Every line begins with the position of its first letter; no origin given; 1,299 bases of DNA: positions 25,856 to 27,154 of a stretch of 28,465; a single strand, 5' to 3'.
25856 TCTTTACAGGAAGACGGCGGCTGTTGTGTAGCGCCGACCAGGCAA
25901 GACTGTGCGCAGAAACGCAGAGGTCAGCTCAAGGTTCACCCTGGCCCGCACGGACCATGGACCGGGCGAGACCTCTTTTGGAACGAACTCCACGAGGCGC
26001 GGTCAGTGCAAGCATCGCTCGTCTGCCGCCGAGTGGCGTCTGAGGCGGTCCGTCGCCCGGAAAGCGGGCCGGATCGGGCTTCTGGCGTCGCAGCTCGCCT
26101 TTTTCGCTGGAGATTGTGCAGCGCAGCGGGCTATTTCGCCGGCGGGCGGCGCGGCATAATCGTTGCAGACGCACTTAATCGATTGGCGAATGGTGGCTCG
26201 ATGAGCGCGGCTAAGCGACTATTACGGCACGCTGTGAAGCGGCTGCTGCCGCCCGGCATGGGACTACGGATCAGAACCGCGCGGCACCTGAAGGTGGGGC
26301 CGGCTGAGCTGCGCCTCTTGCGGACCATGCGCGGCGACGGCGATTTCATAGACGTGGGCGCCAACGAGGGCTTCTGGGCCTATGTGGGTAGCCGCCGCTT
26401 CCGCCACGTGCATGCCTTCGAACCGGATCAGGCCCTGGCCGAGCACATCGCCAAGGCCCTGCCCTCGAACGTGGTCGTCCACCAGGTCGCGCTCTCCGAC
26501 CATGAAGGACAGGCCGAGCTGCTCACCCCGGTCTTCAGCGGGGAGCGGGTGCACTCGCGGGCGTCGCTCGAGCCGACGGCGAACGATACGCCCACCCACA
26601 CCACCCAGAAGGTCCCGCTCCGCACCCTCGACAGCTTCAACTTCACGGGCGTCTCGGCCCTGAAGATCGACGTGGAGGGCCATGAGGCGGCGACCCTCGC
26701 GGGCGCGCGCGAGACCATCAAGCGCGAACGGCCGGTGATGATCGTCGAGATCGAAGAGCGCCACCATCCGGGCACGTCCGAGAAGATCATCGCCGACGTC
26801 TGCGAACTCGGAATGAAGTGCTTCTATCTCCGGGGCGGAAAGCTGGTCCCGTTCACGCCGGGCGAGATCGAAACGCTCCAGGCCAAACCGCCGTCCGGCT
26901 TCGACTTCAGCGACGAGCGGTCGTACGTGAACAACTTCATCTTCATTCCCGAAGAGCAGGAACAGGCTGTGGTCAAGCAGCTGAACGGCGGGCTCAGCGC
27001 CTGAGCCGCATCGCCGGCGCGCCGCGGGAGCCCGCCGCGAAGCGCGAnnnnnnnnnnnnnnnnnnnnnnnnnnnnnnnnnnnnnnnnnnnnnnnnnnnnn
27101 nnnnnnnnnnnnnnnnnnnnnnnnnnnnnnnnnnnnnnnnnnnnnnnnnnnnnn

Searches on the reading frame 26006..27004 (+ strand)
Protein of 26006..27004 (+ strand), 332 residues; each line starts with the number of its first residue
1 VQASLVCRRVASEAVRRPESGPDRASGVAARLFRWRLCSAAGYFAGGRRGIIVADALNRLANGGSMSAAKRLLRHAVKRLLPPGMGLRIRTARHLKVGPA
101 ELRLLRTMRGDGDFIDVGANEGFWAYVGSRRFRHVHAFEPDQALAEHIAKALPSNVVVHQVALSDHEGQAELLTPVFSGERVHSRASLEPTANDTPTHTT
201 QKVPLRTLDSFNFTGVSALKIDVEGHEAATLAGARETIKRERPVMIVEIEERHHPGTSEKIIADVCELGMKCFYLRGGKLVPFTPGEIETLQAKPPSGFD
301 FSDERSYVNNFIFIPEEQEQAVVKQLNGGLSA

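Call 13: search_protein_families(library=pfam, proteins=[window:26006-27004:+], max_evalue=0.001)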
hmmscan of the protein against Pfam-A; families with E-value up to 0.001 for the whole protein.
window:26006-27004:+ (332 aa): 1 family
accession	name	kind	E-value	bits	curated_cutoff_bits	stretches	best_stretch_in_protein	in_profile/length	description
PF05050.19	Methyltransf_21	-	5.5e-18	66.1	22.7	1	116-255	1-153/173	Methyltransferase FkbM domain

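Call 33: search_protein_families(library=ncbifam, proteins=[window:26006-27004:+], max_evalue=0.01)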
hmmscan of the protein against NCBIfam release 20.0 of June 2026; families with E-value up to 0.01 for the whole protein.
window:26006-27004:+ (332 aa): 1 family
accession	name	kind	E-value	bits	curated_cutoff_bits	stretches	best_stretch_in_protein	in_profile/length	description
TIGR01444.1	fkbM_fam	subfamily_domain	1.9e-23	83.5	37.7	1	114-249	2-142/143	FkbM family methyltransferase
